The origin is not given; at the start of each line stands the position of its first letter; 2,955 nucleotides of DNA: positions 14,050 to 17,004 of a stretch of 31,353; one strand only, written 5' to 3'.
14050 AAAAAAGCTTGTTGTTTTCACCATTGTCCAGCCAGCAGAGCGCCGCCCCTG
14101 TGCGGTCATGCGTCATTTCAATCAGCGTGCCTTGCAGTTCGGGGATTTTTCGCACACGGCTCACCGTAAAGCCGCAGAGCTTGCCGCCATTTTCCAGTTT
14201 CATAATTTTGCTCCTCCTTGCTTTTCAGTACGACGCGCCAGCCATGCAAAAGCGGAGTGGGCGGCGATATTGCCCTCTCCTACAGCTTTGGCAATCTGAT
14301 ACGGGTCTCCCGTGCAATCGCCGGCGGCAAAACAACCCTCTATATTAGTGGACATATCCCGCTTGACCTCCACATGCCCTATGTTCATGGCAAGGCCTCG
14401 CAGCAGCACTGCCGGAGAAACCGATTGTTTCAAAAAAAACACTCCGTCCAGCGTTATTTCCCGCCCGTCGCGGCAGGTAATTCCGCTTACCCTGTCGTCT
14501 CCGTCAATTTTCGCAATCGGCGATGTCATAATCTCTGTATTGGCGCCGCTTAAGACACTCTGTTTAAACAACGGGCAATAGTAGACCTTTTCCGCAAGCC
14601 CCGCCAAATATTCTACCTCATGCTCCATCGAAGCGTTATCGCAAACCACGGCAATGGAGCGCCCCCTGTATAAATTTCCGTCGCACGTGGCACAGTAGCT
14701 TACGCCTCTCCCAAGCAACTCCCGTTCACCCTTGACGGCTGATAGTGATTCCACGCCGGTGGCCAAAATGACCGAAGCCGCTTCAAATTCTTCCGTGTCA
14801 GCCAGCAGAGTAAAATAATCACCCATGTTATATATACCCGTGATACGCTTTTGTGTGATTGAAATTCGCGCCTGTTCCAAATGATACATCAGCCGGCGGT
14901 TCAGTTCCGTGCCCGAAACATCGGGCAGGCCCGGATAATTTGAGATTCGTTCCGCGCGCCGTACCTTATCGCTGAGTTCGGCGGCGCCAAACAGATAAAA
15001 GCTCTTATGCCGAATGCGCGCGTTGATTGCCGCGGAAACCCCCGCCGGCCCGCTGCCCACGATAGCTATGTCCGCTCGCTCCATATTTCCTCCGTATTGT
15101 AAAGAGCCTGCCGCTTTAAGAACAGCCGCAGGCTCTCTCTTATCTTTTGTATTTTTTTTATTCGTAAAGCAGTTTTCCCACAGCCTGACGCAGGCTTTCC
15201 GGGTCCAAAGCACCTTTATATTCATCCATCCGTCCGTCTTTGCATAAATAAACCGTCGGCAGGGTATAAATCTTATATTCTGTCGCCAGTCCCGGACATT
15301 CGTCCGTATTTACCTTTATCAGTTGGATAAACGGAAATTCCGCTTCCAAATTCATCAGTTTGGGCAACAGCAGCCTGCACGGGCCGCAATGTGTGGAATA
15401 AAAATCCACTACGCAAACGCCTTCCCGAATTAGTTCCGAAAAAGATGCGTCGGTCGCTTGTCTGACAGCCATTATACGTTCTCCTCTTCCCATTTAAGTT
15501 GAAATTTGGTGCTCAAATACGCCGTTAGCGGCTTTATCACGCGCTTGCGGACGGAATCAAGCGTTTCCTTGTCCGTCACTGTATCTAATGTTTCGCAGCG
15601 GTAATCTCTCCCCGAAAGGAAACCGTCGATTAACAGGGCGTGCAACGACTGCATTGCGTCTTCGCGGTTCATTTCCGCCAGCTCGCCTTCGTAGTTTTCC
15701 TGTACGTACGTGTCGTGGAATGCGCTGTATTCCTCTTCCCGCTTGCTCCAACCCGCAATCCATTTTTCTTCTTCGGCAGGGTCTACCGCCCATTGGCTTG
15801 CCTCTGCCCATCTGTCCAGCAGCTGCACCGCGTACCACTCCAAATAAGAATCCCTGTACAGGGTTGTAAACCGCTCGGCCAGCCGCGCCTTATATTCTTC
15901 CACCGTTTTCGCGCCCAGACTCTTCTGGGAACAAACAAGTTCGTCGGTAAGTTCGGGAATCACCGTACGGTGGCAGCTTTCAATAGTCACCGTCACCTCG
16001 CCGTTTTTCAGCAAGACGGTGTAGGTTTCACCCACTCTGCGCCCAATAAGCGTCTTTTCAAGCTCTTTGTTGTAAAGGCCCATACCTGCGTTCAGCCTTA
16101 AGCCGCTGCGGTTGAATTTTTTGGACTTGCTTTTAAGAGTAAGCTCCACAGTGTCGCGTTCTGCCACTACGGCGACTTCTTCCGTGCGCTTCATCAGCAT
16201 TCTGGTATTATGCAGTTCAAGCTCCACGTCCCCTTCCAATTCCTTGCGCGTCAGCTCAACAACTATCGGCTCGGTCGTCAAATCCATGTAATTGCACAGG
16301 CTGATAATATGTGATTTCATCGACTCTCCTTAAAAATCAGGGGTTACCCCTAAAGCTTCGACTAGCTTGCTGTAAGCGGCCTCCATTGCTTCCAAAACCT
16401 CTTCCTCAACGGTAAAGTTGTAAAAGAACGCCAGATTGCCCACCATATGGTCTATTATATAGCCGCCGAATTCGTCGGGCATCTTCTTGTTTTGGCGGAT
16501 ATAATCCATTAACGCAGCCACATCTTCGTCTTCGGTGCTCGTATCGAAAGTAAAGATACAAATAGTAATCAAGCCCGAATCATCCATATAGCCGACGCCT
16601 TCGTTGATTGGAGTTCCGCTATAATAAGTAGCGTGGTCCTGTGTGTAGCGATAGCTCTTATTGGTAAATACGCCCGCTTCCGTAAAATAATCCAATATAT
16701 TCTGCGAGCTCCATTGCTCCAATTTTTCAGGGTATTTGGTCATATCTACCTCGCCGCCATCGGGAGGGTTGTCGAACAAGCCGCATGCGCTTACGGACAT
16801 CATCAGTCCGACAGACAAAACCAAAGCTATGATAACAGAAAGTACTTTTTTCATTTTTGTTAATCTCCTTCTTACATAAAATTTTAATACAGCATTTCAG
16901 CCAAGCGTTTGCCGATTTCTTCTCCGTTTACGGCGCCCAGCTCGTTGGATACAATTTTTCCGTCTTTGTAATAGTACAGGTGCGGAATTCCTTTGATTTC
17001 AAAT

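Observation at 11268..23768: Candidate undescribed peptide-handling system: AgrC/AgrA-like TCS + heterodimeric ABC + 2 ribosome-free trigger factors + 2 thioredoxins + atypical TrxR + lipoprotein + M16C peptidase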

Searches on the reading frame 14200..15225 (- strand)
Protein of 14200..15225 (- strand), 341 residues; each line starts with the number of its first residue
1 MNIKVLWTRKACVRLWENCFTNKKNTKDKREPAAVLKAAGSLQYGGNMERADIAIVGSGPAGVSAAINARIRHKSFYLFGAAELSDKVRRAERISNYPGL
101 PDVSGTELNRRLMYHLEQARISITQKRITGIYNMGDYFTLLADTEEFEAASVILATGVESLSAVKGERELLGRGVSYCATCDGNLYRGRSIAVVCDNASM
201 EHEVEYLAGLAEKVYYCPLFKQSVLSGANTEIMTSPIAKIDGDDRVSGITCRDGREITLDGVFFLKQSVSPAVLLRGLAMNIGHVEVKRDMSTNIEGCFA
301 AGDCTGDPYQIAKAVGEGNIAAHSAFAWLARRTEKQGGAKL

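Call 4: search_protein_families(library=pfam, proteins=[window:14200-15225:-], max_evalue=0.01)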
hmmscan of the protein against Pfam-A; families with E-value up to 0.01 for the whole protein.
window:14200-15225:- (341 aa): 6 families
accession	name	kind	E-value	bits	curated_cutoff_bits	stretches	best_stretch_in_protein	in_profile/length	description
PF07992.20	Pyr_redox_2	-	1.5e-19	70.9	26.1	2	52-186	2-138/291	Pyridine nucleotide-disulphide oxidoreductase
PF13738.12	Pyr_redox_3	-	2.6e-06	27.3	30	0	124-169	100-148/305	Pyridine nucleotide-disulphide oxidoreductase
PF01134.28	GIDA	-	8.8e-06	25.5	22.1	0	52-74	1-23/391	Glucose inhibited division protein A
PF03486.20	HI0933_like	-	2.1e-05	24.5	50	0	52-82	2-32/244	HI0933-like protein Rossmann domain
PF00890.30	FAD_binding_2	-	0.00039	20.2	20.4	0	52-75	1-24/414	FAD binding domain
PF13454.12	NAD_binding_9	-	0.0026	18.2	21.8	0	117-158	112-154/155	FAD-NAD(P)-binding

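Call 18: search_solved_structures(query=window:14200-15084:-, max_evalue=0.001, show_alignments=1)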
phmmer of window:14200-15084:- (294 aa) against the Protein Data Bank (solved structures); distinct sequences matched with E-value up to 0.001: 63 (the best 60 are shown).
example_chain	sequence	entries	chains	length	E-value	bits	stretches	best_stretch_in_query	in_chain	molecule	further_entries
6gnc_A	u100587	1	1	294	7.7e-84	284.6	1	1-283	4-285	Thioredoxin reductase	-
6gna_A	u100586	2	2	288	9.4e-79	268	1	1-279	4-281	Thioredoxin reductase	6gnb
6gnd_A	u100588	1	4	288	2.3e-77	263.4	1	1-279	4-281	Thioredoxin reductase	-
4zn0_A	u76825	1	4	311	5.6e-36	127.7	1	4-283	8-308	Thioredoxin reductase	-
4gcm_A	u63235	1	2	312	4.5e-33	118.1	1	5-283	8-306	Thioredoxin reductase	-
7aaw_A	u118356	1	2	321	2.6e-31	112.3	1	5-283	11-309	Thioredoxin reductase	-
5mh4_A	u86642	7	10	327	3e-30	108.8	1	3-282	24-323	Thioredoxin reductase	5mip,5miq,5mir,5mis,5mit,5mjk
3f8p_A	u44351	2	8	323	7.3e-30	107.6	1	2-286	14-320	Thioredoxin reductase (TrxB-3)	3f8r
5uwy_A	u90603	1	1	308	6.7e-29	104.4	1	5-282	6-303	Thioredoxin reductase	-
3f8d_A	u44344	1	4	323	1.3e-28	103.4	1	2-286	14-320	Thioredoxin reductase (TrxB-3)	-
5nii_A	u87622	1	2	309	4.1e-28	101.8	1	1-283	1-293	Thioredoxin reductase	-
2q7v_A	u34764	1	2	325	5.3e-28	101.5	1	5-279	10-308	Thioredoxin reductase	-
2q0k_A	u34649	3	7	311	6.4e-28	101.2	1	5-283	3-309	Thioredoxin reductase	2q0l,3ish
5uth_A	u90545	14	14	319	1.8e-27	99.7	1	5-284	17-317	Thioredoxin reductase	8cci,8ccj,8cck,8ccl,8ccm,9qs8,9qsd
7jyp_A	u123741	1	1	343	3.9e-27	98.6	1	4-278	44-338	Thioredoxin reductase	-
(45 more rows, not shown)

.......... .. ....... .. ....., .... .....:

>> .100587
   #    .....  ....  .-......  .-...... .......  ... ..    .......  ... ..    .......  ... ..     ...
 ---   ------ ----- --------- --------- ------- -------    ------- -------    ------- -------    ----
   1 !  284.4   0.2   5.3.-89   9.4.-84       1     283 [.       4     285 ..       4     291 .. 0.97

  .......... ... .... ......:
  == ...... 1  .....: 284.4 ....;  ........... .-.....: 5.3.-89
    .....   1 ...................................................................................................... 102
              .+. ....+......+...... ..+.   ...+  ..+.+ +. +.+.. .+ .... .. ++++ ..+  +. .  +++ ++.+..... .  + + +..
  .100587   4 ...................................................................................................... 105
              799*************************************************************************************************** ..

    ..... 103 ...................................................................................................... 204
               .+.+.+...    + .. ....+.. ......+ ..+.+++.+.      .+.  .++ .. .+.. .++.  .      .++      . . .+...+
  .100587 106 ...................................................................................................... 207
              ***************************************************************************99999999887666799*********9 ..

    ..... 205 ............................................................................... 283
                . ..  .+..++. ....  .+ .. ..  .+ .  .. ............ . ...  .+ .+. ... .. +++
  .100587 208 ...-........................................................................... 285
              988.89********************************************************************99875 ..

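Call 22: search_protein_families(library=ncbifam, proteins=[window:14200-15084:-], max_evalue=0.001)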
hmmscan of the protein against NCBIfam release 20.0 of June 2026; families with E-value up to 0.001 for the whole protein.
window:14200-15084:- (294 aa): 20 families
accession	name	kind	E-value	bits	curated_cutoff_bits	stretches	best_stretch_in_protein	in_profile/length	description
TIGR01292.1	TRX_reduct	equivalog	5.2e-53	179.8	343.45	1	5-281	2-299/300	thioredoxin-disulfide reductase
TIGR03140.1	AhpF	equivalog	2.8e-41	141.7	502.9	1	2-284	211-514/515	alkyl hydroperoxide reductase subunit F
TIGR03143.1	AhpF_homolog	hypoth_equivalog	3.6e-33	115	687.65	2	5-167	6-169/555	putative alkyl hydroperoxide reductase F subunit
NF007614.0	PRK10262.1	equivalog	5.9e-21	74.9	644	1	5-168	8-173/321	thioredoxin-disulfide reductase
NF009409.0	PRK12770.1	subfamily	1.1e-09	37.9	343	1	235-288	303-356/360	putative glutamate synthase subunit beta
NF009410.0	PRK12771.1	subfamily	1.8e-09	36.8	516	1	220-286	380-449/566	NAD(P)-binding protein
NF003585.0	PRK05249.1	equivalog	4.7e-08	32.1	465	0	190-280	240-335/464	Si-specific NAD(P)(+) transhydrogenase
TIGR00275.1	TIGR00275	subfamily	1.1e-06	27.7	183.8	0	63-117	110-165/401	aminoacetone oxidase family FAD-binding enzyme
TIGR02053.1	MerA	equivalog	1.4e-06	27.6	454.45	1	235-280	285-330/465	mercury(II) reductase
TIGR01350.1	lipoamide_DH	equivalog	1.6e-06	27.1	408.8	0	232-279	282-330/461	dihydrolipoyl dehydrogenase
NF005883.0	PRK07845.1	equivalog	1.3e-05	24.4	479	0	234-276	290-332/466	NAD(P)H-quinone dehydrogenase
TIGR01316.1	gltA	equivalog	1.3e-05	24.2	471.75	0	234-278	401-445/449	NADPH-dependent glutamate synthase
NF009454.0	PRK12814.1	equivalog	1.3e-05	23.7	916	0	236-288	453-506/657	putative NADPH-dependent glutamate synthase small subunit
TIGR04018.1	Bthiol_YpdA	hypoth_equivalog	5.3e-05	22.2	339.9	0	5-27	1-23/316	YpdA family putative bacillithiol disulfide reductase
TIGR01317.1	GOGAT_sm_gam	subfamily_domain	0.00011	21.2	447.7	0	240-282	435-478/485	glutamate synthase small subunit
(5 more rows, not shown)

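Call 63: find_related_loci(query=A7, collection=genome_contigs, flank=10000)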
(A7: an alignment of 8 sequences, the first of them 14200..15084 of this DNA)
Query A7 (294 aa) in genome_contigs; peptide patterns used: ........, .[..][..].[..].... (x = any residue, [..] = any of these).
600 stretches matched a pattern (row limit reached: there are more); 536 encode a relative of the query (tblastn E <= 1e-3); the best 80 are kept; 80 distinct loci.
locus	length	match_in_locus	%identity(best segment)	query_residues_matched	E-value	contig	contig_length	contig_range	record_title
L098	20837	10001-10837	62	5-284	7e-110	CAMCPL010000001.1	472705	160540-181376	MAG: uncultured Clostridia bacterium isolate SRR17382096_bin.7_metaWRAP_v1.3_MAG genome assembly, contig: ERZ10544647.1,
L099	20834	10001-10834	53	5-283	2e-100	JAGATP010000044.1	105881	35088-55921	MAG: Clostridia bacterium isolate RGIG8762 Water_deer_Colon.Co__c1143196, whole genome shotgun sequence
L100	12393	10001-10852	50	5-288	2e-93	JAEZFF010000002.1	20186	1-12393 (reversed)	MAG: Bacillota bacterium isolate OH_CBrB_40 k127_2187110, whole genome shotgun sequence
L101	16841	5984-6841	51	5-290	5e-93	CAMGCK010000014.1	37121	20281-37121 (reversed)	MAG: uncultured Lachnospiraceae bacterium isolate SRR15725436_bin.15_metaWRAP_v1.3_MAG genome assembly, contig: ERZ10622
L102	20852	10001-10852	49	5-289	1e-92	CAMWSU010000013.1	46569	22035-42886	MAG TPA_asm: uncultured Lachnospiraceae bacterium isolate SRR14411297_bin.3_metawrap_v1.3_MAG genome assembly, contig: N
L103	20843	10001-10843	51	5-285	6e-93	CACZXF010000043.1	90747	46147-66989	MAG: uncultured Clostridiales bacterium isolate RUG13043 genome assembly, contig: RUG13043_asm_43, whole genome shotgun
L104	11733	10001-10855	50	5-289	8e-90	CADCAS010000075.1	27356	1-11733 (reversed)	MAG: uncultured Clostridiales bacterium isolate RUG14473 genome assembly, contig: RUG14473_asm_75, whole genome shotgun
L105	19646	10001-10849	49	5-287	4e-90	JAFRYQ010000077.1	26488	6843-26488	MAG: Bacillota bacterium isolate RGIG2917 Goat_Omasum.Co__c858656, whole genome shotgun sequence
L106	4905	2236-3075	51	5-282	7e-88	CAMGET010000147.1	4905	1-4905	MAG: uncultured Roseburia sp. isolate SRR11551371_bin.1_metaWRAP_v1.3_MAG genome assembly, contig: ERZ11474010.11797, wh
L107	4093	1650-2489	49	5-285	3e-88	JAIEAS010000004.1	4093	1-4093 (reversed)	MAG: Clostridia bacterium isolate SC0380_S10_11 SC0380_S10_11_contig_4, whole genome shotgun sequence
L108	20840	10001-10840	49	5-285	4e-87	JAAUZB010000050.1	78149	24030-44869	MAG: Roseburia sp. isolate Mgla_MAG_20-bin_1 c_000000024740, whole genome shotgun sequence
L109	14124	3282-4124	48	5-284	6e-87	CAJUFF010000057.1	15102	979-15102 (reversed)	MAG TPA_asm: uncultured Ruminiclostridium sp. isolate MGBC129722 genome assembly, contig: MGBC129722.57, whole genome sh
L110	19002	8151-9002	45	5-289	1e-86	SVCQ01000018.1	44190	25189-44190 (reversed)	MAG: Clostridiales bacterium isolate SIG258 NODE_1052_length_44190_cov_18.050031, whole genome shotgun sequence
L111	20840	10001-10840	47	2-282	4e-86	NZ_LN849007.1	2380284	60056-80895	Clostridium niameyense strain MT5, whole genome shotgun sequence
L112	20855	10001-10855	46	2-287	4e-86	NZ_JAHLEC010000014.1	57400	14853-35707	Clostridium psychrophilum strain DSM 14207 contig00014, whole genome shotgun sequence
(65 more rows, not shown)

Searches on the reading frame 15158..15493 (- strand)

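Call 4: search_protein_families(library=pfam, proteins=[window:15158-15493:-], max_evalue=0.01)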
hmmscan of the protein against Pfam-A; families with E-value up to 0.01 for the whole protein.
window:15158-15493:- (111 aa): 4 families
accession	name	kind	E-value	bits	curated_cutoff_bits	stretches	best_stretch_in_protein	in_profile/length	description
PF00085.26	Thioredoxin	-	5.4e-20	71.8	23.5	1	10-105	2-101/103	Thioredoxin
PF13098.12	Thioredoxin_2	-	0.00013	22.7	27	1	28-104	9-103/104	Thioredoxin-like domain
PF13905.12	Thioredoxin_8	-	0.00059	20.6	27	1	26-65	3-45/94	Thioredoxin-like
PF00578.27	AhpC-TSA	-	0.006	17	26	1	14-66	16-70/124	AhpC/TSA family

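Call 22: search_protein_families(library=ncbifam, proteins=[window:15158-15493:-], max_evalue=0.001)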
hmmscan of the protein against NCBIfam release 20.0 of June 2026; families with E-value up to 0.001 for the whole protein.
window:15158-15493:- (111 aa): 7 families
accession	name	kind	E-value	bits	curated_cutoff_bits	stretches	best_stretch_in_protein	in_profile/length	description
TIGR01068.1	thioredoxin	equivalog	2.8e-19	69.1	96.8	1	14-107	2-99/101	thioredoxin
NF047697.1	ThioredTrxAClost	equivalog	1.4e-12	47.7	140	1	23-90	16-84/105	thioredoxin TrxA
NF008229.0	PRK10996.1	equivalog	2.1e-12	46.9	125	1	11-97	38-127/141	thioredoxin TrxC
NF006898.0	PRK09381.1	equivalog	3.7e-12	46.6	138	1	13-97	8-96/109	thioredoxin TrxA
TIGR01126.1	pdi_dom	equivalog_domain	1.2e-09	38.4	107.2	1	15-105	3-101/105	protein disulfide-isomerase domain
TIGR01130.1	ER_PDI_fam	subfamily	3.2e-09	36.9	344.25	1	10-98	3-97/476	protein disulfide-isomerase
NF002854.0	PRK03147.1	subfamily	0.00027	20.9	170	0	19-65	58-105/176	thiol-disulfide oxidoreductase ResA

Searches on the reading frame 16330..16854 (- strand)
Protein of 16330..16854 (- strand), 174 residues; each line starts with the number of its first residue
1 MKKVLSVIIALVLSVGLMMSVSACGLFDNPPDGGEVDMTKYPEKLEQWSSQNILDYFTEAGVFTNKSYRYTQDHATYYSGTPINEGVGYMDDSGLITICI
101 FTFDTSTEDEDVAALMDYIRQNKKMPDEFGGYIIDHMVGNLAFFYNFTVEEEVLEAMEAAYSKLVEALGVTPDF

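Call 4: search_protein_families(library=pfam, proteins=[window:16330-16854:-], max_evalue=0.01)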
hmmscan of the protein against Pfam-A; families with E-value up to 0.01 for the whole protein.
window:16330-16854:- (174 aa): 0 families

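Call 22: search_protein_families(library=ncbifam, proteins=[window:16330-16854:-], max_evalue=0.001)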
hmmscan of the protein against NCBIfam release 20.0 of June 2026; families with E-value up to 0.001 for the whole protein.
window:16330-16854:- (174 aa): 0 families

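Call 33: find_homologous_proteins(query=window:16330-16854:-)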
Query window:16330-16854:- (174 aa): 8 proteins with E <= 0.001 among 126 candidates.
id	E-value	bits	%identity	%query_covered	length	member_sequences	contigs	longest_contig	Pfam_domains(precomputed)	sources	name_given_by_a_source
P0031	9.1e-112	389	100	100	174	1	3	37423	-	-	-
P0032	1.3e-51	193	54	100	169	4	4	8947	-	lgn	-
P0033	2.5e-50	189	45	100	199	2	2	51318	-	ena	-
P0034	7.4e-49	184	51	100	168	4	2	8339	-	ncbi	-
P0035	2.2e-38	150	46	100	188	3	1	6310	-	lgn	-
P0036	8.8e-37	145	41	99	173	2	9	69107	-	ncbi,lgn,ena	-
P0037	2.4e-35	140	44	100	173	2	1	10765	-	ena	-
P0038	1.7e-29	121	44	83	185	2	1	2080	-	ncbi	-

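Call 44: predict_structure(alignment_id=A2)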
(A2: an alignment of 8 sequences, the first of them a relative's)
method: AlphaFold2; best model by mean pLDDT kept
length: 174 residues; sequences in the alignment: 8
mean_pLDDT: 85.2   pTM: 0.76
mean pLDDT of the five models: 85.2, 83.6, 81.8, 81.4, 80.8
residues with pLDDT >= 90: 128; 70-90: 12; 50-70: 13; < 50: 21
segments of 3 or more residues with pLDDT < 50: 16-31
pLDDT, mean of each block of 10 residues (from residue 1): 52 48 40 78 94 97 96 94 96 94 87 96 95 96 92 94 95 96
secondary structure, 60 per line:
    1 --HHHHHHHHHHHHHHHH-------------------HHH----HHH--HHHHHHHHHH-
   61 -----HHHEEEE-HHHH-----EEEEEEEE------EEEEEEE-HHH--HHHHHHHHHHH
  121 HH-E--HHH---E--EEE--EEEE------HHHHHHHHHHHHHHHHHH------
elements in order: H3-18 H50-59 E69-72 H74-77 E83-90 E97-103 H110-122 E136-138 E141-144 H151-168

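Call 49: fold_search(model_id=the predicted structure, library=pdb)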
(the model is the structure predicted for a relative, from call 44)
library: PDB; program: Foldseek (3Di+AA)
matches with E <= 10: 581; with E <= 0.001: 0
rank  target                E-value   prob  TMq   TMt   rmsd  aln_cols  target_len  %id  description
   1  3tud                  3.6e-01  0.18  0.22  0.16   7.1        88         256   11  Crystal structure of SYK kinase domain with N-(4-methyl-3-(8-methyl-7-oxo-2-(phenylamino)-7,8-dihydropyrido[2,3-d]pyrimi (released 2012-08-29)
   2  8wyw_B                5.5e-01  0.18  0.22  0.16   6.8        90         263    9  Crystal structure of spleen tyrosine kinase (SYK) in complex with SKI-O-592 (free form of SKI-O-703, cevidoplenib) (released 2024-11-06)
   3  9d51_B                6.2e-01  0.16  0.23  0.15   6.4        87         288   13  Structure of PAK2 in complex with compound 12 (released 2025-04-02)
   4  5ghf_B                6.2e-01  0.10  0.16  0.08  11.7        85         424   19  Transaminase with L-ala (released 2017-05-24)
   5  4puz_A                6.5e-01  0.10  0.21  0.16  12.0       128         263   12  Crystal structure of spleen tyrosine kinase (Syk) in complex with GS-9973 (released 2014-04-23)
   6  4zy6_B                6.9e-01  0.14  0.21  0.15   6.5        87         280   10  Crystal structure of P21-activated kinase 1 in complex with an inhibitor compound 29 (released 2015-07-01)
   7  6hm7                  6.9e-01  0.12  0.21  0.16   7.0        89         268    9  CRYSTAL STRUCTURE OF SPLEEN TYROSINE KINASE (SYK) IN COMPLEX WITH A 2-(PHENOXYMETHYL)PYRIDINE INHIBITOR (released 2018-10-10)
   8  9m41_A                7.4e-01  0.11  0.20  0.12  11.0       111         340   11  The crystal structure of full-length PAK2 containing K278R and D368N mutants (released 2025-08-13)
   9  6gwi_B                8.3e-01  0.15  0.24  0.11  11.1       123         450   15  The crystal structure of Halomonas elongata amino-transferase (released 2019-05-08)
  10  6gwi_A                8.8e-01  0.16  0.24  0.11  11.1       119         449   15  The crystal structure of Halomonas elongata amino-transferase (released 2019-05-08)
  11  4ckk_C                8.8e-01  0.04  0.15  0.07  16.0       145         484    9  Apo structure of 55 kDa N-terminal domain of E. coli DNA gyrase A subunit (released 2014-03-12)
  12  4ae8_D                9.3e-01  0.12  0.23  0.24   9.1       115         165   15  Crystal structure of human THEM4 (released 2012-07-11)
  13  3tub                  9.3e-01  0.12  0.22  0.17   6.9        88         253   12  Crystal structure of SYK kinase domain with 1-(5-(6,7-dimethoxyquinolin-4-yloxy)pyridin-2-yl)-3-((1R,2S)-2-phenylcyclopr (released 2012-08-29)
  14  7n93_A                9.9e-01  0.13  0.20  0.13   6.6        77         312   10  P70 S6K1 IN COMPLEX WITH MSC2363318A-1 (released 2022-07-06)
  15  4l43                  9.9e-01  0.13  0.21  0.13   6.7        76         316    9  Crystal structures of human p70S6K1-T389A (form I) (released 2013-07-24)
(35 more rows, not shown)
